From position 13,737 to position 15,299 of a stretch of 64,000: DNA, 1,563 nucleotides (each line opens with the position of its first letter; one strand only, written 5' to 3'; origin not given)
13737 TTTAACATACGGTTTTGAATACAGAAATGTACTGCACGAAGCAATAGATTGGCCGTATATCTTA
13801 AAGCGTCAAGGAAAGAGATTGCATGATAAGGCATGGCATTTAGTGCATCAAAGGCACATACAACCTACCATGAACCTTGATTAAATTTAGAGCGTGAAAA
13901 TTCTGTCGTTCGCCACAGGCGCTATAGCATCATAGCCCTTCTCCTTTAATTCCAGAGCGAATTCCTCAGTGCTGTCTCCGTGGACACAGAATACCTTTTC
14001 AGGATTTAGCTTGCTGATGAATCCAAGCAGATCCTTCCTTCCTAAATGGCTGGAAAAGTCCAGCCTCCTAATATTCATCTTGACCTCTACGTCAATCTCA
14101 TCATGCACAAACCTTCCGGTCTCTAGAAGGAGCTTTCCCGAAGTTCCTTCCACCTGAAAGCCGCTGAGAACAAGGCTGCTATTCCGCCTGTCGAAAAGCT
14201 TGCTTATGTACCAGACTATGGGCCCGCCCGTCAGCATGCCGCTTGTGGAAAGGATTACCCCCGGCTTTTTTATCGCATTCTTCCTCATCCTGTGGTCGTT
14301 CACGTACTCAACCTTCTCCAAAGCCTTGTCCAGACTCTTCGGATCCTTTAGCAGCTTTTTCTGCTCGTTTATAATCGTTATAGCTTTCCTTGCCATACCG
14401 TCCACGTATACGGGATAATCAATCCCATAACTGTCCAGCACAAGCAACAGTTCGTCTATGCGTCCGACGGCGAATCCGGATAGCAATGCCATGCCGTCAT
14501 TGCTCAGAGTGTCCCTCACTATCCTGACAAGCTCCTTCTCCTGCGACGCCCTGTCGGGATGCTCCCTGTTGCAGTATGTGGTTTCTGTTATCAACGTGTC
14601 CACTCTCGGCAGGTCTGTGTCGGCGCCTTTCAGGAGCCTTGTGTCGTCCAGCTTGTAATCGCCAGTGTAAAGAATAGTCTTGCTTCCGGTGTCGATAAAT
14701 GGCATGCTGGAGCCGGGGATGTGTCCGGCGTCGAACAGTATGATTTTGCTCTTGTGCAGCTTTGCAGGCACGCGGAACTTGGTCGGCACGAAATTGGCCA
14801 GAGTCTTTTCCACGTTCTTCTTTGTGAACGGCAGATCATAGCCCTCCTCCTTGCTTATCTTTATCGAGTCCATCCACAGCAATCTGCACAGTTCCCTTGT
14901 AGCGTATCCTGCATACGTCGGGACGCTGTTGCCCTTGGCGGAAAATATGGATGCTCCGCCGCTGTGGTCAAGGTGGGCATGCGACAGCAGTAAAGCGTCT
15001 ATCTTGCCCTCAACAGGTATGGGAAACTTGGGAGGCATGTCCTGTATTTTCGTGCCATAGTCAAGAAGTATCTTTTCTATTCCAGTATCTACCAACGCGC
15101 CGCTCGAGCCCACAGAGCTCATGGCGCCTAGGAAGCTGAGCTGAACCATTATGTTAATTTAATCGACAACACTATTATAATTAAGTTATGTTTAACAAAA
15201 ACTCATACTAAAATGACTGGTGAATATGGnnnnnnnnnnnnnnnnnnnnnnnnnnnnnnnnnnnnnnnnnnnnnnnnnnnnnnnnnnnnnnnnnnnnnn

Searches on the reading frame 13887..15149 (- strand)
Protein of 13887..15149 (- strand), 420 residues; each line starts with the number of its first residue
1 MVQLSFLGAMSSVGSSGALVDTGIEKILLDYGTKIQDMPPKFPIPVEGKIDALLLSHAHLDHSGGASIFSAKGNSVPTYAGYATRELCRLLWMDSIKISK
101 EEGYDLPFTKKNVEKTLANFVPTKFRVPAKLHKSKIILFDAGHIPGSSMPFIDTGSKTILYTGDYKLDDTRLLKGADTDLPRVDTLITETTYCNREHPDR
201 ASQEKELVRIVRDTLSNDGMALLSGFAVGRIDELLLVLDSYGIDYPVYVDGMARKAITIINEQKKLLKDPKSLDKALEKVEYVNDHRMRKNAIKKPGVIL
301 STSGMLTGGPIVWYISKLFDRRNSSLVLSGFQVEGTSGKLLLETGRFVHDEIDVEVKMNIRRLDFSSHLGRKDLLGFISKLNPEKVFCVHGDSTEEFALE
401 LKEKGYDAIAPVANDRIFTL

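Call 16: search_protein_families(library=pfam, proteins=[window:13887-15149:-], max_evalue=0.0001)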
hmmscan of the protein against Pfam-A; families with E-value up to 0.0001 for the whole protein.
window:13887-15149:- (420 aa): 5 families
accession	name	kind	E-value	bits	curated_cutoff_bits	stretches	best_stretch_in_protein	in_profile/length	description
PF10996.14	Beta-Casp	-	1.6e-17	64.5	27.7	1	233-339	3-118/120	Beta-Casp domain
PF07521.17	RMMBL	-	5e-13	49.3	21.6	1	353-411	1-63/63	Zn-dependent metallo-hydrolase RNA specificity domain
PF16661.11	Lactamase_B_6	-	6.2e-12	45.7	27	1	25-178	7-175/193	Metallo-beta-lactamase superfamily domain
PF12706.13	Lactamase_B_2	-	1.1e-08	35.4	27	1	27-198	3-172/200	Beta-lactamase superfamily domain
PF00753.33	Lactamase_B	-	7.1e-06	26.5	22.7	1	49-167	43-152/196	Metallo-beta-lactamase superfamily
